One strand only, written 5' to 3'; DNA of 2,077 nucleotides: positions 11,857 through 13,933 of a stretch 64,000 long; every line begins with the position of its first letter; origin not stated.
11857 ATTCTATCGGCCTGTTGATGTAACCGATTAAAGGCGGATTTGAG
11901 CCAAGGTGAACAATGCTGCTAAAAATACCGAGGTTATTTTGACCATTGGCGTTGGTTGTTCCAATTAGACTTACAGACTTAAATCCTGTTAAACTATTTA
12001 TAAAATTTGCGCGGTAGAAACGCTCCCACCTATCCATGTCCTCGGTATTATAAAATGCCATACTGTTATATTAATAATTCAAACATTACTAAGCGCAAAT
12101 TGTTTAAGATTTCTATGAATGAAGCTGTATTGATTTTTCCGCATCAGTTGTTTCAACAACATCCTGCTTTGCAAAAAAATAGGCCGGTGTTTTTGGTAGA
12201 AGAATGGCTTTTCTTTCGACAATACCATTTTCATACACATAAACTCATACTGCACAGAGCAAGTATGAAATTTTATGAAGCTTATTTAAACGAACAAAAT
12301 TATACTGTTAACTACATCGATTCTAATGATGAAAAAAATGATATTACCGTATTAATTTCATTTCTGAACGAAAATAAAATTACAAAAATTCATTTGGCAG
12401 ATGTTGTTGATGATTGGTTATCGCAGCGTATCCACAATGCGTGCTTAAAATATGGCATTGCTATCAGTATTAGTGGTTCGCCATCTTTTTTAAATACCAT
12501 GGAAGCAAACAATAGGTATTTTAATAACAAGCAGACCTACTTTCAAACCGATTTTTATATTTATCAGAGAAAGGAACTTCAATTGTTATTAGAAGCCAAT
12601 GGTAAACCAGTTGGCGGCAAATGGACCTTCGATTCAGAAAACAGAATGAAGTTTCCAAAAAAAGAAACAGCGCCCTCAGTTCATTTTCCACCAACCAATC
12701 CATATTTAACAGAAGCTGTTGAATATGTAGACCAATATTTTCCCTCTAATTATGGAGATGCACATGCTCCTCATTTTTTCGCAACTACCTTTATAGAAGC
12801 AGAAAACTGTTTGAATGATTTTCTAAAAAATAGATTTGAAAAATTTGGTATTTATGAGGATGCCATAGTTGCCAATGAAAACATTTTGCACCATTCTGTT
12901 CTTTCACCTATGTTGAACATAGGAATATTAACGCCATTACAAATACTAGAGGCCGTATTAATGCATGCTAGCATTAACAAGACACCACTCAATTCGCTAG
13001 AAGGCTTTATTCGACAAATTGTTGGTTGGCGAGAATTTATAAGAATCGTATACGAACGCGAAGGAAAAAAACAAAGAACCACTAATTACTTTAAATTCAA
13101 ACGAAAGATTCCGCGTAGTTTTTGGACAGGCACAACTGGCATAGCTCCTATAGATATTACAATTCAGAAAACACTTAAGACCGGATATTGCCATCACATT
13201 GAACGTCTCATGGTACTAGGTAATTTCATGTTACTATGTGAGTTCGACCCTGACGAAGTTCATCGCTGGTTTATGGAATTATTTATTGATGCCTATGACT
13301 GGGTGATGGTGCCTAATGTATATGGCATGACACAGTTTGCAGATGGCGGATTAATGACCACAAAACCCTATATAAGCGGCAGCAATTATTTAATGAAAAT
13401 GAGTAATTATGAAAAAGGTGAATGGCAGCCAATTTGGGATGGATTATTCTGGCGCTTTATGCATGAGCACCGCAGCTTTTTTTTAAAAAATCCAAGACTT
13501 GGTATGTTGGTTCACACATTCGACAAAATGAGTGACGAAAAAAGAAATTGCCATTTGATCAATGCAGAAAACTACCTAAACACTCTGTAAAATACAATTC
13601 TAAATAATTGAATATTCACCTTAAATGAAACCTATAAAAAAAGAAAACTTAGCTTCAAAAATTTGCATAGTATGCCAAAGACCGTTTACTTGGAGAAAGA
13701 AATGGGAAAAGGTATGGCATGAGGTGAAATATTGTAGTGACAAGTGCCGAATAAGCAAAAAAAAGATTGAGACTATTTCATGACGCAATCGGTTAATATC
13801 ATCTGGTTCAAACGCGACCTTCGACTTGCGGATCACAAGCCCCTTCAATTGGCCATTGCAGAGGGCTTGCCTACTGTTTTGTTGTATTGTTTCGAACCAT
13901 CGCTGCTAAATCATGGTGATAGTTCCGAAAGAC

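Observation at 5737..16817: Contiguous 11-kb 'light island' joining retinal phototrophy, carotenoid tailoring, flavin metabolism and three photolyase classes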

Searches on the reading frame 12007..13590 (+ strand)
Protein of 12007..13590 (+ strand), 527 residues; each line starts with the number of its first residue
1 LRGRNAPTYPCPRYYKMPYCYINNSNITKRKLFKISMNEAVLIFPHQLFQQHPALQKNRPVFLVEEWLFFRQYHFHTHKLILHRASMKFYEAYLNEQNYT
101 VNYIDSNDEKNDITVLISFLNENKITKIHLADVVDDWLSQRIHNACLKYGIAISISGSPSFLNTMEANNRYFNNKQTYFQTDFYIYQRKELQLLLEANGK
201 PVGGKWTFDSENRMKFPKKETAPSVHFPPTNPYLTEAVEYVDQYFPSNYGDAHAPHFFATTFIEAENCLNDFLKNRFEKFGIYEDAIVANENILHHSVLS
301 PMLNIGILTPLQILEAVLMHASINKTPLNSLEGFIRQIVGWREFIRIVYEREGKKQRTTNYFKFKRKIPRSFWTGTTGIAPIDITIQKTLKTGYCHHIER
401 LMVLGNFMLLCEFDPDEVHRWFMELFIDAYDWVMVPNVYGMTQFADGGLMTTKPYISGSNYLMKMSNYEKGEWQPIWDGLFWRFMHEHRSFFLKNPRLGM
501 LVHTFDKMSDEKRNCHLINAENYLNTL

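Call 3: search_protein_families(library=pfam, proteins=[window:12007-13590:+], max_evalue=0.001)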
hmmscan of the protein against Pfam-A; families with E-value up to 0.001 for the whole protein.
window:12007-13590:+ (527 aa): 3 families
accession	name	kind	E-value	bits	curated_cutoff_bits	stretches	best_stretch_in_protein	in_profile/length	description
PF04244.19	DPRP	-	1.6e-54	185.6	22.1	1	41-256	1-223/224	Deoxyribodipyrimidine photo-lyase-related protein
PF03441.19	FAD_binding_7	-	2.8e-06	27.3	27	1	339-432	5-106/203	FAD binding domain of DNA photolyase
PF20124.4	DUF6514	-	0.00023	21.7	23.9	1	109-139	63-93/94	Family of unknown function (DUF6514)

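Call 4: search_protein_families(library=ncbifam, proteins=[window:12007-13590:+], max_evalue=0.001)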
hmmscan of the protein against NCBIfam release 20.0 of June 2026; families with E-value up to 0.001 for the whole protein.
window:12007-13590:+ (527 aa): 2 families
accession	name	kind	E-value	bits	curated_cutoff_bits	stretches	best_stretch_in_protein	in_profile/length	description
NF007955.0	PRK10674.1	equivalog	8e-05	21.7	506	1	268-429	211-374/472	deoxyribodipyrimidine photo-lyase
TIGR02765.1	crypto_DASH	subfamily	0.00017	20.6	317.05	1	296-431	245-384/431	DASH family cryptochrome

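Call 9: find_related_loci(query=window:12115-13590:+, collection=genome_contigs, flank=10000)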
Query window:12115-13590:+ (491 aa) in genome_contigs; peptide patterns used: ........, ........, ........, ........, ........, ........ (x = any residue, [..] = any of these).
600 stretches matched a pattern (row limit reached: there are more); 586 encode a relative of the query (tblastn E <= 1e-3); the best 80 are kept; 80 distinct loci.
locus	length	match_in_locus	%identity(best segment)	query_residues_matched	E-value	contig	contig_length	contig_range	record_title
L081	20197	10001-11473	80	1-491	0e+0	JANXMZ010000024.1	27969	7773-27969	MAG: Bacteroidetes bacterium isolate 338R_concoct_99_sub 338R_k141_125220, whole genome shotgun sequence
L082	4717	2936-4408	76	1-491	0e+0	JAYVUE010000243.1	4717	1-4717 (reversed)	MAG: Chitinophagaceae bacterium isolate GL74_UP_metabinner_18 GL74_UP_metabinner_18_242, whole genome shotgun sequence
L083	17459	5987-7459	74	1-491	0e+0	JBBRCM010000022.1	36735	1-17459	MAG: Chitinophagales bacterium isolate Co_metawrap_2402 Cmw_2402_k141_2530766_length_36735_cov_47.0000, whole genome sho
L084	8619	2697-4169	74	1-491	0e+0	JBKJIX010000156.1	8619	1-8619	MAG: Chitinophagaceae bacterium isolate ant_bin.181 S1Ck117_4535545_flag_1_multi_16.9661_len_8619, whole genome shotgun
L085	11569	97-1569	72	1-491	0e+0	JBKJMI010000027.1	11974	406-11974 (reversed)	MAG: Chitinophagaceae bacterium isolate ant_bin.320 k117_4638166, whole genome shotgun sequence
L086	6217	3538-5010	73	1-491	0e+0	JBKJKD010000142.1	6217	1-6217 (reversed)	MAG: Ferruginibacter sp. isolate ant_bin.227 k117_4598467, whole genome shotgun sequence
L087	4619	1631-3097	70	1-489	0e+0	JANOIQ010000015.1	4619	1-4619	MAG: Chitinophagaceae bacterium isolate SOY_63_metabat_175 SOY_63_k141_408973, whole genome shotgun sequence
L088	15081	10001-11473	71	1-491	0e+0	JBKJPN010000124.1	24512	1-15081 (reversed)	MAG: Ferruginibacter sp. isolate ant_bin.460 k117_5066306, whole genome shotgun sequence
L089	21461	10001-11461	69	1-487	0e+0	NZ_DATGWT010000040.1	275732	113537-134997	MAG: Lacibacter sp. isolate SMAG_U10589 k141_404407, whole genome shotgun sequence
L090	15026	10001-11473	70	1-491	0e+0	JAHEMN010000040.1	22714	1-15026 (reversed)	MAG: Chitinophagaceae bacterium isolate Ww73 NODE_4079_length_22714_cov_6.883150, whole genome shotgun sequence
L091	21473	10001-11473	69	1-491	0e+0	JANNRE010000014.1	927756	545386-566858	MAG: Chitinophagaceae bacterium isolate SOY_31_metabat_375 SOY_31_k141_2671609, whole genome shotgun sequence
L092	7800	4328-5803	68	1-491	0e+0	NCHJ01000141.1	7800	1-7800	MAG: Bacteroidetes bacterium 24-39-8 04302015_24_scaffold_1182, whole genome shotgun sequence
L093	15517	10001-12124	67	2-491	0e+0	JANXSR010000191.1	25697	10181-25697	MAG: Ferruginibacter sp. isolate 337R_metabat_51 337R_k141_1390584, whole genome shotgun sequence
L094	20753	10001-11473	68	1-491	0e+0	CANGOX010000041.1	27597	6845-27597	MAG: Chitinophagaceae bacterium isolate Jr-7aug17-199 genome assembly, contig: Jr-7aug17-C2641, whole genome shotgun seq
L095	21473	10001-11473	66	1-491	0e+0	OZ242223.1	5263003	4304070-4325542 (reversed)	MAG: Sediminibacterium sp. isolate 1459e298-ec69-437f-974b-4609451e31c9 genome assembly, chromosome: 1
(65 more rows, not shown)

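Call 19: search_solved_structures(query=window:12115-13590:+, show_alignments=2, max_evalue=0.001)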
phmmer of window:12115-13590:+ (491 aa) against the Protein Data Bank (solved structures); distinct sequences matched with E-value up to 0.001: 8.
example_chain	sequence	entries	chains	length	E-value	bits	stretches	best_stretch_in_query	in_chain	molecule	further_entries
5kcm_A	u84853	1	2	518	1.3e-75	257.9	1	5-481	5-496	(6-4) photolyase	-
4dja_A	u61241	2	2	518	1.6e-75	257.7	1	5-481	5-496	Photolyase | Photolyase PhrB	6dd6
5lfa_A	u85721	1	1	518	5.7e-75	255.8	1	5-481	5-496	(6-4) photolyase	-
8ijy_A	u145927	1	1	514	1.7e-74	254.3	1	5-478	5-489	Deoxyribodipyrimidine photolyase-related protein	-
3zxs_A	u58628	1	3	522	3.4e-73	250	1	5-489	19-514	CRYPTOCHROME B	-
7ykn_A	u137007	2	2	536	2.8e-72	247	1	9-489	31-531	Cryptochrome/photolyase family protein | 6-4 photolyase (FeS-BCP, CryPro)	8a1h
9hnk_A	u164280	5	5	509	4.4e-69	236.4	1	24-479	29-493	Cryptochrome/photolyase family protein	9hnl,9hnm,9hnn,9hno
9q8f_A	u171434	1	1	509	2.7e-68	233.8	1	25-479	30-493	Cryptochrome/photolyase family protein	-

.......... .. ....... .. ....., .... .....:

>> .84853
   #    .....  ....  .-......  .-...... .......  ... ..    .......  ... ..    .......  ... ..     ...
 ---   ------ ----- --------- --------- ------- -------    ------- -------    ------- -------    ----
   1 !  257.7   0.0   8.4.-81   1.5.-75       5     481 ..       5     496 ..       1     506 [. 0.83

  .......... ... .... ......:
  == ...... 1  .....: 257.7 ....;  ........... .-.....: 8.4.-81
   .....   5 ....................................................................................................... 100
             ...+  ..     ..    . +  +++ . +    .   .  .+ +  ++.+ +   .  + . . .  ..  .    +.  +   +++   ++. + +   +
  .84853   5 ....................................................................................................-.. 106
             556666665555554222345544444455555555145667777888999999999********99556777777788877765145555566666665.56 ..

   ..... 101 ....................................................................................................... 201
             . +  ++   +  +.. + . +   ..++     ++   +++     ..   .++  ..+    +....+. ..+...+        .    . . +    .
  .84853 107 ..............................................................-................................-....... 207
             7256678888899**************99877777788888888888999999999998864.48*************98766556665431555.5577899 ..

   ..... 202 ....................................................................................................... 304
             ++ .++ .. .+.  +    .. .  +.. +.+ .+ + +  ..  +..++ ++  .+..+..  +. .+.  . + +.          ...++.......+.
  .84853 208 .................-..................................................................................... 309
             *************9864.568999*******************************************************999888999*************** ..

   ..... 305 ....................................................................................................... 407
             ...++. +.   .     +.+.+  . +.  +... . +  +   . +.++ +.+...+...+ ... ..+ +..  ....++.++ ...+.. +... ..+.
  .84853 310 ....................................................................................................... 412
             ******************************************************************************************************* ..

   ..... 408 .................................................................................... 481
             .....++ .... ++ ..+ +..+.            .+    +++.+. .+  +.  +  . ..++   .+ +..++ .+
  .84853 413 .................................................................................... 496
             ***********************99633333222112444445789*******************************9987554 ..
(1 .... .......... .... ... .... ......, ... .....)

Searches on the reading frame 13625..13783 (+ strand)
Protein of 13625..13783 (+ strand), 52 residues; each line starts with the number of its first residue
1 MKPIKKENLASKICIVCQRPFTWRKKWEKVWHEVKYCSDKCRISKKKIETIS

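Call 3: search_protein_families(library=pfam, proteins=[window:13625-13783:+], max_evalue=0.001)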
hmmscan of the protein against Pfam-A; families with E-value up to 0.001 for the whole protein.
window:13625-13783:+ (52 aa): 1 family
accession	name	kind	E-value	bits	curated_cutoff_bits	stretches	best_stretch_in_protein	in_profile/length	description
PF10013.15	DUF2256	-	1.3e-21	76.9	25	1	5-42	1-38/40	Uncharacterized protein conserved in bacteria (DUF2256)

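Call 4: search_protein_families(library=ncbifam, proteins=[window:13625-13783:+], max_evalue=0.001)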
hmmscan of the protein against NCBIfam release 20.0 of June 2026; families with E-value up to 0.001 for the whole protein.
window:13625-13783:+ (52 aa): 0 families

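Call 47: search_protein_families(library=pfam, proteins=[window:13625-13783:+], max_evalue=10)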
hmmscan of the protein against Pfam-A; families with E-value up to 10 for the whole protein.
window:13625-13783:+ (52 aa): 1 family
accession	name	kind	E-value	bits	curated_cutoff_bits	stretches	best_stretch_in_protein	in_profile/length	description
PF10013.15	DUF2256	-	1.3e-21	76.9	25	1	5-42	1-38/40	Uncharacterized protein conserved in bacteria (DUF2256)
